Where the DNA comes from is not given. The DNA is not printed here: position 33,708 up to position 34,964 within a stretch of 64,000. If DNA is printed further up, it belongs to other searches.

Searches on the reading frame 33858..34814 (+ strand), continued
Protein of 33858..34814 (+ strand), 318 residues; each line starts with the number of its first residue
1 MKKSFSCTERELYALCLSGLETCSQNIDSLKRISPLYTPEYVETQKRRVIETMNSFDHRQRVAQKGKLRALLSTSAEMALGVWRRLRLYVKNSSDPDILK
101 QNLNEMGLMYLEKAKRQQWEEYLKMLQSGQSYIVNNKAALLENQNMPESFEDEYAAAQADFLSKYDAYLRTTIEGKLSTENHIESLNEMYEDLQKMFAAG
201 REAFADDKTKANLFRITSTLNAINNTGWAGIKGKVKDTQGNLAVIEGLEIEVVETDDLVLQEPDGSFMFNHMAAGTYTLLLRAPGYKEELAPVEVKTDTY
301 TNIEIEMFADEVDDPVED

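Call 83: find_encoding_contigs(protein=P0156, flank=8000, max_places=2)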
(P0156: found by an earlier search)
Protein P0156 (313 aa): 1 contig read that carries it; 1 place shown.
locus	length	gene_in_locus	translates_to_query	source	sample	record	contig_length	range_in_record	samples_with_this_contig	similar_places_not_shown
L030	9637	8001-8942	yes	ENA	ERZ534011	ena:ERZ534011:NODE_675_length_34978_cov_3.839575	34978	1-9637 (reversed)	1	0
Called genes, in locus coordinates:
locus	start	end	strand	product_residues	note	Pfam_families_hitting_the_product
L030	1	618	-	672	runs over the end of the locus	PF18962:Por_Secre_tail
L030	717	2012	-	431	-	PF03721:UDPG_MGDP_dh_N, PF00984:UDPG_MGDP_dh, PF03720:UDPG_MGDP_dh_C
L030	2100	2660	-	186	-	-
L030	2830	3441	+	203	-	PF01522:Polysacc_deac_1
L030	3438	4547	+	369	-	PF13506:Glyco_transf_21, PF00535:Glycos_transf_2, PF13641:Glyco_tranf_2_3, PF13632:Glyco_trans_2_3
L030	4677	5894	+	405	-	PF12704:MacB_PCD, PF02687:FtsX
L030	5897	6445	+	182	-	-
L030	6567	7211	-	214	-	PF02390:Methyltransf_4, PF13847:Methyltransf_31 (weak), PF13649:Methyltransf_25 (weak)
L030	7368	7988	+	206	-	-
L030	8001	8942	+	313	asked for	PF13620:CarboxypepD_reg, PF13715:CarbopepD_reg_2 (weak)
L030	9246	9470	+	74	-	-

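Call 84: find_encoding_contigs(protein=P0042, flank=6000, max_places=2)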
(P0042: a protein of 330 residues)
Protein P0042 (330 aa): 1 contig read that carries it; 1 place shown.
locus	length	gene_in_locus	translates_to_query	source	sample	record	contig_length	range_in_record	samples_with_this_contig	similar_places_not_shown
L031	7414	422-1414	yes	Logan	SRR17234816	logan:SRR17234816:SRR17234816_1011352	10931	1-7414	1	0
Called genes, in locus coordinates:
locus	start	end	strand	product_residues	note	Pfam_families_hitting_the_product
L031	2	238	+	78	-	?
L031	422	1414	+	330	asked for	PF13620:CarboxypepD_reg, PF13715:CarbopepD_reg_2 (weak)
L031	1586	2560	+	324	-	-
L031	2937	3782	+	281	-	PF26915:Phage_P4_cII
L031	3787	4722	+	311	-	-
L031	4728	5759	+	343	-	PF08808:RES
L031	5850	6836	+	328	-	PF13392:HNH_3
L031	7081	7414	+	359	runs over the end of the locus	-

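Call 85: find_encoding_contigs(protein=P0034, flank=6000, max_places=2)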
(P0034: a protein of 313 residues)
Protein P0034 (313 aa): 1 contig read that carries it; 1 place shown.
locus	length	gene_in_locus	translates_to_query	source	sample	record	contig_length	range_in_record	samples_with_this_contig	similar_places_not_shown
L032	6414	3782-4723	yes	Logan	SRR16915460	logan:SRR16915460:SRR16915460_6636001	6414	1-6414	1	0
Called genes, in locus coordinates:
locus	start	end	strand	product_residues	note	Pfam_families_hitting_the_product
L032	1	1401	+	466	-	?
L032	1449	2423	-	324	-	-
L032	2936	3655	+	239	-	-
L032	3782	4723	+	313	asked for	PF13620:CarboxypepD_reg, PF13715:CarbopepD_reg_2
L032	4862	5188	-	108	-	-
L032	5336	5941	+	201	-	PF03167:UDG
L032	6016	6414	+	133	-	?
